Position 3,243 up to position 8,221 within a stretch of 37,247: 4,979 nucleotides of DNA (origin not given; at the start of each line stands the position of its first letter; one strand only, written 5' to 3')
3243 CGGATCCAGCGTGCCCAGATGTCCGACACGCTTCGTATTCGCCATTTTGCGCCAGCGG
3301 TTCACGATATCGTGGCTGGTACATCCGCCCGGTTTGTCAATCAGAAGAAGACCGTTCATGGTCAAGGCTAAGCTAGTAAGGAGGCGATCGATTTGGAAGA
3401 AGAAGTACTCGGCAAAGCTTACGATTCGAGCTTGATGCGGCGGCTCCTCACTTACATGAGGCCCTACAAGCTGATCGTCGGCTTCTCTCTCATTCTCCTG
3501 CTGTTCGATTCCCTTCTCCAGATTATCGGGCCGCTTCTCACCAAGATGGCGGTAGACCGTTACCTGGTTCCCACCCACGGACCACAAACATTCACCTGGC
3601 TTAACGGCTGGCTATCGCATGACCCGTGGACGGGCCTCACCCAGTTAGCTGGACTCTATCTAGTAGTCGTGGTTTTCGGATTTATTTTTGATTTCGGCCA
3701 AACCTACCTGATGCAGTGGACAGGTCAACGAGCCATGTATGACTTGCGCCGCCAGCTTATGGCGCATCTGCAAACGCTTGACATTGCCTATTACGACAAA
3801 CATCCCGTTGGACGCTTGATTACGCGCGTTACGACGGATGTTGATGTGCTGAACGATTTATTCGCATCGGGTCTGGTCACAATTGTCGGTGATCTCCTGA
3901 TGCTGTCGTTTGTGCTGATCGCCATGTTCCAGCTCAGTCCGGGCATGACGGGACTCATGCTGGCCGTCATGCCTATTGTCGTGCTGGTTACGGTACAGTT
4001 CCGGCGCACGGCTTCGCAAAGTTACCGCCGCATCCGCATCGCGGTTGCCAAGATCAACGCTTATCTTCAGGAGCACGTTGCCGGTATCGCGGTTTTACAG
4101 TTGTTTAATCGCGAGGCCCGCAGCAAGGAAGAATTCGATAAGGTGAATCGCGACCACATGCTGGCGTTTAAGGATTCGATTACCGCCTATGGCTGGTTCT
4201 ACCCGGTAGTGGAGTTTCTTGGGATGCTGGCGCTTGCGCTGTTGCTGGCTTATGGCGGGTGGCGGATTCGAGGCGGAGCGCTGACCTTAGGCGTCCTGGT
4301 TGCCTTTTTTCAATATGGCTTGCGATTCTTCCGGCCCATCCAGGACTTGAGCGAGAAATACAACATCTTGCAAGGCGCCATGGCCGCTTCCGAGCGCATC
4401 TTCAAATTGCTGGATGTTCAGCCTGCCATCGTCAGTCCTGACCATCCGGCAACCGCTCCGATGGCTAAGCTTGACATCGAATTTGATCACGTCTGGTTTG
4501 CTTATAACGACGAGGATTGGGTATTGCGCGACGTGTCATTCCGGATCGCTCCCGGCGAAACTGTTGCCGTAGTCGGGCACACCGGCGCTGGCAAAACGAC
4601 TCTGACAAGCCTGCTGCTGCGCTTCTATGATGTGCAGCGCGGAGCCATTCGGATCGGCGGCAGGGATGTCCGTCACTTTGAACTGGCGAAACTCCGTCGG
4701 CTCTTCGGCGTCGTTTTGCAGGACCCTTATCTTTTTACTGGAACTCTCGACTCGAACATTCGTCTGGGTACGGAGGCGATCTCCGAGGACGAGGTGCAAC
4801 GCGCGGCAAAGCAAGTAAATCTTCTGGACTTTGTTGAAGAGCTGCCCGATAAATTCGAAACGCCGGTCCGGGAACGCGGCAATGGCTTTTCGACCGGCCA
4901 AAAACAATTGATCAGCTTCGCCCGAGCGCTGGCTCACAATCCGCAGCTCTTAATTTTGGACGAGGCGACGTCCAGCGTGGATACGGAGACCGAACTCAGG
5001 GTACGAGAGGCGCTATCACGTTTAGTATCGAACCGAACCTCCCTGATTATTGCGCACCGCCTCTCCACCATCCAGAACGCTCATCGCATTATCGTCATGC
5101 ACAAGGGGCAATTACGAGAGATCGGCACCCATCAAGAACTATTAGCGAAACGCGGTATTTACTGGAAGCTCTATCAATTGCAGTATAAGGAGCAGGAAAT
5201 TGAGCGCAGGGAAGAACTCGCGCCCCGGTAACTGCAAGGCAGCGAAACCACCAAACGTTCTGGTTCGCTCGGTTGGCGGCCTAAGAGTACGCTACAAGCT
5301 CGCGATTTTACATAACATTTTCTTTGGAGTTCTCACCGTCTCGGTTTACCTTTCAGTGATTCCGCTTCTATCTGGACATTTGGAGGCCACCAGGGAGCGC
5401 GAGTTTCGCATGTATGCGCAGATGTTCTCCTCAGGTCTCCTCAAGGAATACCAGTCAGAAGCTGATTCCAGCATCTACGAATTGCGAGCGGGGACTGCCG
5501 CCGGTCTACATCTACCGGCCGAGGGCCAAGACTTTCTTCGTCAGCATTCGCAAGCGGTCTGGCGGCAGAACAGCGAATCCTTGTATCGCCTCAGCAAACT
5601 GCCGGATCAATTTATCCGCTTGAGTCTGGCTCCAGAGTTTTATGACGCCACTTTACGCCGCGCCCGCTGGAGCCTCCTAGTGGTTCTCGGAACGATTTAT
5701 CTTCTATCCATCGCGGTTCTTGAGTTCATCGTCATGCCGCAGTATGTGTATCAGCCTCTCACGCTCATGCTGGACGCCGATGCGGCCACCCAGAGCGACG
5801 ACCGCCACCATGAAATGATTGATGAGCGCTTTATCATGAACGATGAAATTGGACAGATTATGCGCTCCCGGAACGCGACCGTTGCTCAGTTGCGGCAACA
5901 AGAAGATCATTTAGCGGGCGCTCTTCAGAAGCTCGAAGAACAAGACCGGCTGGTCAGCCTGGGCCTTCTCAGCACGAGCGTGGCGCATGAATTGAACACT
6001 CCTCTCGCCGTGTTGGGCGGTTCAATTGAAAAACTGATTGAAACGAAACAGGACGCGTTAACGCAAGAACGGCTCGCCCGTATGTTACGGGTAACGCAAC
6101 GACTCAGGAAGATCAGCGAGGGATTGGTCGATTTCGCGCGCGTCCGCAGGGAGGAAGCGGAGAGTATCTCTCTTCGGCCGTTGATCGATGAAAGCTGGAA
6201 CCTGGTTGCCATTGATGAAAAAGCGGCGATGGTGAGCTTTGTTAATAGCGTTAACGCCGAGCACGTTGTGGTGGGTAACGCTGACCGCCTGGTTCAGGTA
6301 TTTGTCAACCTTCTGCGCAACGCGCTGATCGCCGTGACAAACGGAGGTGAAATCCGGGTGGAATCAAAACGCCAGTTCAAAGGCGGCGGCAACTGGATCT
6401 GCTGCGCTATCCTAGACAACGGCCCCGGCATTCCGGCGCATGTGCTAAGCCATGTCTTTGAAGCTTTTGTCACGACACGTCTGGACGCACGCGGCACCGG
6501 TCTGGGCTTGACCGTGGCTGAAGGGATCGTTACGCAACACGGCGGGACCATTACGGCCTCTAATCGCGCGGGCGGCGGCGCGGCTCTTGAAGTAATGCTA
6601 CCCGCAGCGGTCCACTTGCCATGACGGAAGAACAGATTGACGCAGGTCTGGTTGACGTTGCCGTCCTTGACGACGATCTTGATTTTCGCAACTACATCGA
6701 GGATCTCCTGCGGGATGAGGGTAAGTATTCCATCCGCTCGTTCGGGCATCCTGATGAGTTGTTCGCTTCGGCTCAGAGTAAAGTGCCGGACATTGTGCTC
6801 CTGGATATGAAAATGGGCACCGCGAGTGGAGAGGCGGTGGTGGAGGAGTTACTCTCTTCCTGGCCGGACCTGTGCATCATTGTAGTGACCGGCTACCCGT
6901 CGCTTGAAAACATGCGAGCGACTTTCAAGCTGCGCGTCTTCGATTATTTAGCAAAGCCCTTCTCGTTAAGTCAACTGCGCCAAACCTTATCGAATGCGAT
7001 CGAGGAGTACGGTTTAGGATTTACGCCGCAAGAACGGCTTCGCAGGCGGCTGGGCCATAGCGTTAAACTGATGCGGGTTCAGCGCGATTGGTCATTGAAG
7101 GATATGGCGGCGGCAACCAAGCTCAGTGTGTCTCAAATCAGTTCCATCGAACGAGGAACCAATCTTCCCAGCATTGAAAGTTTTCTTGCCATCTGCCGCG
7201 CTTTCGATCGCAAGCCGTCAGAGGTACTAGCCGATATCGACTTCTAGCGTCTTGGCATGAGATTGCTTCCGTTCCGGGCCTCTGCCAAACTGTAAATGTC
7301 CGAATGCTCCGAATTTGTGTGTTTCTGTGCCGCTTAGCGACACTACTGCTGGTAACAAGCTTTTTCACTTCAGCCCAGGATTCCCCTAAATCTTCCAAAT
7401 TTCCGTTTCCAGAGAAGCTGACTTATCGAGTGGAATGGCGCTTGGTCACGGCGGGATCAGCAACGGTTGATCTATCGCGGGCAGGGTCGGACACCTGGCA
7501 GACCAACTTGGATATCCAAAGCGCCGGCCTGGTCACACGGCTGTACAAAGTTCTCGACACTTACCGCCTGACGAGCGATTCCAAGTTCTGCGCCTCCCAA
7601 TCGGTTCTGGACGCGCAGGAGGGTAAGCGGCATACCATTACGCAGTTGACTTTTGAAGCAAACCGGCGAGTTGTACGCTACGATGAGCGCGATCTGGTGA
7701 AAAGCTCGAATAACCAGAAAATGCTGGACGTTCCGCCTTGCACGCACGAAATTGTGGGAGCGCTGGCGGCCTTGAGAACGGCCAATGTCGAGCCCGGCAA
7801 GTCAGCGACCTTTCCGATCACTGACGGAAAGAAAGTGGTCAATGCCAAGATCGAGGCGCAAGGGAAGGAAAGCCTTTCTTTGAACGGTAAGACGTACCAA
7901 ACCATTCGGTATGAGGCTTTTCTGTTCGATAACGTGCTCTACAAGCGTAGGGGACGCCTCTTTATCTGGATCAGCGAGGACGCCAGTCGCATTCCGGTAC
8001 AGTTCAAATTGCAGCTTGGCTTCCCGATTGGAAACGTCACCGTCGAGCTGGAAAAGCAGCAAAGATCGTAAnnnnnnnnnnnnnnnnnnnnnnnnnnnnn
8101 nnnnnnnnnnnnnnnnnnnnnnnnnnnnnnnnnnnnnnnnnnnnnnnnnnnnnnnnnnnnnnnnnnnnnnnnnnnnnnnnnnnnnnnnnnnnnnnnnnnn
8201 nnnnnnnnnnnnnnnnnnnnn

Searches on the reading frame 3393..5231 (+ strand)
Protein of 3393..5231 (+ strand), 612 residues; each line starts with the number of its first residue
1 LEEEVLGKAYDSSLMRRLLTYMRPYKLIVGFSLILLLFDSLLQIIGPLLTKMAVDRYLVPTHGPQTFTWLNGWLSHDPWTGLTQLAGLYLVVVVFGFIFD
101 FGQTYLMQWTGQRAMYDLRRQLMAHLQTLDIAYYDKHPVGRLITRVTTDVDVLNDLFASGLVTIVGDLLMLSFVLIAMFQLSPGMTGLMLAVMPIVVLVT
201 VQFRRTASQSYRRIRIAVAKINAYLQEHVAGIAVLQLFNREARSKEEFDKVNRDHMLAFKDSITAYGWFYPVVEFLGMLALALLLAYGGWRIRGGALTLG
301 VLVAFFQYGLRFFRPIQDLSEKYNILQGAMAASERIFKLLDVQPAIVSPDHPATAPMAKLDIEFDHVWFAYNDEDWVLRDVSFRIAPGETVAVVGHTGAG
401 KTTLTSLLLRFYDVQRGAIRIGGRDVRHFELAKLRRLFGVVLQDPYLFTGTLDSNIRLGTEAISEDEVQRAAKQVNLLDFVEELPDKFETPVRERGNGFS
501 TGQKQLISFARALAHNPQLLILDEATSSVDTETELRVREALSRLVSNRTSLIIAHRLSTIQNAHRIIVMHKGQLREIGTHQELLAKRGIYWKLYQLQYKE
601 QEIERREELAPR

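Call 85: search_protein_families(library=pfam, proteins=[window:3393-5231:+], max_evalue=0.0001)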
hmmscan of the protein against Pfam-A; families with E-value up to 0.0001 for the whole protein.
window:3393-5231:+ (612 aa): 2 families
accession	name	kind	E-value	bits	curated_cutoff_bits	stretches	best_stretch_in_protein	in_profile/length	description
PF00664.28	ABC_membrane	-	2.2e-51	175.6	28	1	30-313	2-271/274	ABC transporter transmembrane region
PF00005.33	ABC_tran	-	1.4e-29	103.9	25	1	378-527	1-137/137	ABC transporter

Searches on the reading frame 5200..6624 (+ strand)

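Call 85: search_protein_families(library=pfam, proteins=[window:5200-6624:+], max_evalue=0.0001)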
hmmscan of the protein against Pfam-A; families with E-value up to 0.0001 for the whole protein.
window:5200-6624:+ (474 aa): 2 families
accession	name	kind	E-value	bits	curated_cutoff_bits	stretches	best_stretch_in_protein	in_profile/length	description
PF02518.31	HATPase_c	-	2.1e-22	80.1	26.4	1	359-469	1-109/111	Histidine kinase-, DNA gyrase B-, and HSP90-like ATPase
PF00512.31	HisKA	-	4.7e-09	36.6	26.9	1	255-316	3-64/66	His Kinase A (phospho-acceptor) domain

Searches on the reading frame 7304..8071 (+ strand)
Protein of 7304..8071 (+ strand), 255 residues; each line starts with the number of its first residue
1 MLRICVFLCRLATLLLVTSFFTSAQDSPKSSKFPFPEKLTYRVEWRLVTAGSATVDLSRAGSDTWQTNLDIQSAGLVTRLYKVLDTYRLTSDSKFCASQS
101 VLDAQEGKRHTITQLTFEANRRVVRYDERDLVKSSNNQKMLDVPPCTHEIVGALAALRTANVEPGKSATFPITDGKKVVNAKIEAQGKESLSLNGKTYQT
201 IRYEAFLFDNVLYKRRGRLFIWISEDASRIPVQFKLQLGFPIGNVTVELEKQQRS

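Call 85: search_protein_families(library=pfam, proteins=[window:7304-8071:+], max_evalue=0.0001)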
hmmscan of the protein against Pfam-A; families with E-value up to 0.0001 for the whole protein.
window:7304-8071:+ (255 aa): 1 family
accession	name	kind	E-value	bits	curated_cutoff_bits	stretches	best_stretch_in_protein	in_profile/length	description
PF11306.15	DUF3108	-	1e-30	107.6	26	1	40-249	1-208/209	Protein of unknown function (DUF3108)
